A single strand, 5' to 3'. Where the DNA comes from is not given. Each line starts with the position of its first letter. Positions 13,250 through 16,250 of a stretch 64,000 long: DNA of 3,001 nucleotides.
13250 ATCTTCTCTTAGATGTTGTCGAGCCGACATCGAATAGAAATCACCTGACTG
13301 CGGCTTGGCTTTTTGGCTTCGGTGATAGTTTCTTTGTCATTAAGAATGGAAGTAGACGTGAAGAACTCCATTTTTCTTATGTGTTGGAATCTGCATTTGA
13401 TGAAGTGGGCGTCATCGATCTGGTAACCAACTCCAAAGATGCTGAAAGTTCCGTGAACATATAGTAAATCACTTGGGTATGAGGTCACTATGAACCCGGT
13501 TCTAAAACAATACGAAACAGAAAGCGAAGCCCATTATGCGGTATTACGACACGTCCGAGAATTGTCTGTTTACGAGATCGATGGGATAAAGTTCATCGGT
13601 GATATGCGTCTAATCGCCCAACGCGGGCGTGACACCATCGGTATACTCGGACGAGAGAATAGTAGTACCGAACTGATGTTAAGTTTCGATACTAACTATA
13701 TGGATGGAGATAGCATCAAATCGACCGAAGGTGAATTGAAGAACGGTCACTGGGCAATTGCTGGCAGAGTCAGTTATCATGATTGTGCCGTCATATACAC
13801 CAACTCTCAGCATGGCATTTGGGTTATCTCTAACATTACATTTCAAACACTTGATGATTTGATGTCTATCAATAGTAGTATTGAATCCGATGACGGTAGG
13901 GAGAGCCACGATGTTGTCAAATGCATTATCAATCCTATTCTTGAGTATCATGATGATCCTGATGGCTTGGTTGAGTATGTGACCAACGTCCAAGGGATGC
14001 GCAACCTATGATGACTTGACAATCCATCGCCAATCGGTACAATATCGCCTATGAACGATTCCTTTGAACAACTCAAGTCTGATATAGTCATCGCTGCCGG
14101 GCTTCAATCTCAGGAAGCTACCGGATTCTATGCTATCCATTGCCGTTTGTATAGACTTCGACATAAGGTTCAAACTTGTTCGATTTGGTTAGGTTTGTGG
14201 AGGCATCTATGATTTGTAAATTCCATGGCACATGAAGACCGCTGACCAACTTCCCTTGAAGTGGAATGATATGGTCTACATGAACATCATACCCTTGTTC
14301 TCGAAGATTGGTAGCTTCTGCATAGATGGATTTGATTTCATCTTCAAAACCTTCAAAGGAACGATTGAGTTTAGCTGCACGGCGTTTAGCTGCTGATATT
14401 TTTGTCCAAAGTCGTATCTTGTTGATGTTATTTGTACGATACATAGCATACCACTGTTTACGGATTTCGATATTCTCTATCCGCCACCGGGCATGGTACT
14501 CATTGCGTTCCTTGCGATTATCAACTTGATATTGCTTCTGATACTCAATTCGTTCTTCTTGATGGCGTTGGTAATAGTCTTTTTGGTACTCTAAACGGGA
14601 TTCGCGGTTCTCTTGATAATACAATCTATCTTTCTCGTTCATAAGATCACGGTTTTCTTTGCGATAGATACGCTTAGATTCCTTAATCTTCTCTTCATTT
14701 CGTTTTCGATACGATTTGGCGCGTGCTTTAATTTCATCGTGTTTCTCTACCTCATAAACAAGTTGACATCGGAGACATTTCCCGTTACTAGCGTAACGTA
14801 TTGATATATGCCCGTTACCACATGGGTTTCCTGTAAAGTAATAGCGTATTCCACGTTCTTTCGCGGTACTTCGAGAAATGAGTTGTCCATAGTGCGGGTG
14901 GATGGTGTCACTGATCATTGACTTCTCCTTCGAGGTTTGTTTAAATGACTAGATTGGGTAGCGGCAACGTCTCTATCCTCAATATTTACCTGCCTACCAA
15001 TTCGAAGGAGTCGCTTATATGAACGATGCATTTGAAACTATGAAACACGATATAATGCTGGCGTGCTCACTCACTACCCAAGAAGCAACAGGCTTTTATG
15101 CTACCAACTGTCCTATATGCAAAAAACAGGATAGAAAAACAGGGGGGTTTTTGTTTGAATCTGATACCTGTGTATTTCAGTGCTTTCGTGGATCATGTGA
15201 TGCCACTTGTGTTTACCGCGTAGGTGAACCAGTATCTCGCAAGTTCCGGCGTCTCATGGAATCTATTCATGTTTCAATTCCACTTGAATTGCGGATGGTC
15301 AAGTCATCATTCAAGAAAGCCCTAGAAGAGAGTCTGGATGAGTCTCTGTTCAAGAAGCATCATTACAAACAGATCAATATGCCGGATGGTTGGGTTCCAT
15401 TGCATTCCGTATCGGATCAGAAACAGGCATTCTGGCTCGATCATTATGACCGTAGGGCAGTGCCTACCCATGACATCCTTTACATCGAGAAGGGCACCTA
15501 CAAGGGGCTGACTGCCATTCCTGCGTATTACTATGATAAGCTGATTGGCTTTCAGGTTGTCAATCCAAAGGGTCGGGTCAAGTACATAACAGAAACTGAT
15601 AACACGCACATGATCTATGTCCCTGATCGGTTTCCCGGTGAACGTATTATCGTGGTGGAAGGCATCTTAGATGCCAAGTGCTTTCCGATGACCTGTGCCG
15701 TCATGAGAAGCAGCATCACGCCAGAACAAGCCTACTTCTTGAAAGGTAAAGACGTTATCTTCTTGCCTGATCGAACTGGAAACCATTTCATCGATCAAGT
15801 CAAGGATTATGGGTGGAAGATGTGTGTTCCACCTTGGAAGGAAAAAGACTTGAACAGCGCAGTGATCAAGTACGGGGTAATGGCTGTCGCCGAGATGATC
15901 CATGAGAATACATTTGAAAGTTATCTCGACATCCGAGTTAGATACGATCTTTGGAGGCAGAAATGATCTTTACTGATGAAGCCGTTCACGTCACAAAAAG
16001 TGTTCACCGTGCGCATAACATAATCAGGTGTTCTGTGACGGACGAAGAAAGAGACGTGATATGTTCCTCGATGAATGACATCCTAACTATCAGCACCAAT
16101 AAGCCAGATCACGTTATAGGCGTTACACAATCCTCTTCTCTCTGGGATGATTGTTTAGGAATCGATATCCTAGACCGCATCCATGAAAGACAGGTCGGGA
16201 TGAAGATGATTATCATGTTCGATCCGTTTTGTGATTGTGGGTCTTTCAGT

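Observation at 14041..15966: Free-standing HNH endonuclease gene carrying a diverged duplicate of the primase 5' end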

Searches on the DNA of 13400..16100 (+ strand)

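Call 4: search_dna_similar(query=window:13400-16100:+, collection=phages, mode=distant, max_rows=30)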
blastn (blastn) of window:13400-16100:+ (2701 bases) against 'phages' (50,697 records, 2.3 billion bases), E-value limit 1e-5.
Records with a match: 1; places in all: 1; records where one place covers at least 80% of the query: 0.
Best place of each record, by identity: 80-90% 1.
By first word of the organism name: Pseudomonas 1.
By host as written in the record: Pseudomonas aeruginosa 1.
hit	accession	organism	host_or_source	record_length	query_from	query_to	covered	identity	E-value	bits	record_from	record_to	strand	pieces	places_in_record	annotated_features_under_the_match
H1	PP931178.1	Pseudomonas phage PAB2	Pseudomonas aeruginosa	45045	815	880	2%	80.3%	3e-6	62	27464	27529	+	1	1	endonuclease VII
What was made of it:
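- Tried and rejected: DNA search of GenBank phages with the whole locus matched only a 66-bp stretch of the HNH motif, in Pseudomonas phage PAB2 (call 4).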

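Call 70: search_rna_families(source=window, start=13400, end=16100, threshold=evalue, max_evalue=1)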
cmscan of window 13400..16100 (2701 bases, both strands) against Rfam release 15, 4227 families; matches with E-value up to 1: 0.
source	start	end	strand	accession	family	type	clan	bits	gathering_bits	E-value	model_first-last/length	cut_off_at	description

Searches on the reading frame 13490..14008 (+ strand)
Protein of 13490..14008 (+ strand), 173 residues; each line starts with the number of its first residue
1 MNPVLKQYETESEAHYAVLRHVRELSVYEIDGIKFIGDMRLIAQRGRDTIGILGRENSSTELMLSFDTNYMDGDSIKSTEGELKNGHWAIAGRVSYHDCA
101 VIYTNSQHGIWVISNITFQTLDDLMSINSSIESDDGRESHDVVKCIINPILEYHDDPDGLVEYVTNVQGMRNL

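Call 3: search_protein_families(library=pfam, proteins=[window:13490-14008:+], max_evalue=0.01)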
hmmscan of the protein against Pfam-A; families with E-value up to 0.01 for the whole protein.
window:13490-14008:+ (173 aa): 0 families

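Call 5: search_protein_families(library=phrogs, proteins=[window:13490-14008:+], max_evalue=0.01)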
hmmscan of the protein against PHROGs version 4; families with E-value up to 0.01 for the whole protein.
window:13490-14008:+ (173 aa): 0 families

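Call 72: find_homologous_proteins(query=window:13490-14008:+, max_evalue=0.01)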
Query window:13490-14008:+ (173 aa): 1 proteins with E <= 0.01 among 19 candidates.
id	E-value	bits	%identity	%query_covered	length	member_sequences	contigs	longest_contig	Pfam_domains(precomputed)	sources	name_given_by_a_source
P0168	3.6e-111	386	100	100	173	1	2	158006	-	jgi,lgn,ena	-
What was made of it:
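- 13490..14011 (+): Upstream gene (173 aa, no known family). Its end ...AAC CTA TGA carries the family-typical CTATGA stop/start overlap, but no primase follows that ATG here. It has no homologue but itself among 5.8 billion proteins (call 72).
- Tried and rejected: Homologue search with the upstream gene, intended to find close cassette-free relatives, returned only the gene itself (call 72).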

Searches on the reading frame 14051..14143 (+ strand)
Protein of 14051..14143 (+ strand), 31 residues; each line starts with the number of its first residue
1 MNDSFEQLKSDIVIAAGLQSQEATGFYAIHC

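Call 79: search_protein_representatives(protein=window:14051-14143:+)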
Query: 31 residues. Proteins with E-value up to 0.001 (for the whole library): 1; up to 1e-10: 0; up to 1e-30: 0. The best 1 are listed.
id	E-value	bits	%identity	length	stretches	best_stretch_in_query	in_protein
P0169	2.7e-05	38.2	52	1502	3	11-28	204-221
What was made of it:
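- Tried and rejected: The 31-aa fragment against 1.84 billion representatives gave one irrelevant hit in a 1502-aa protein (call 79).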
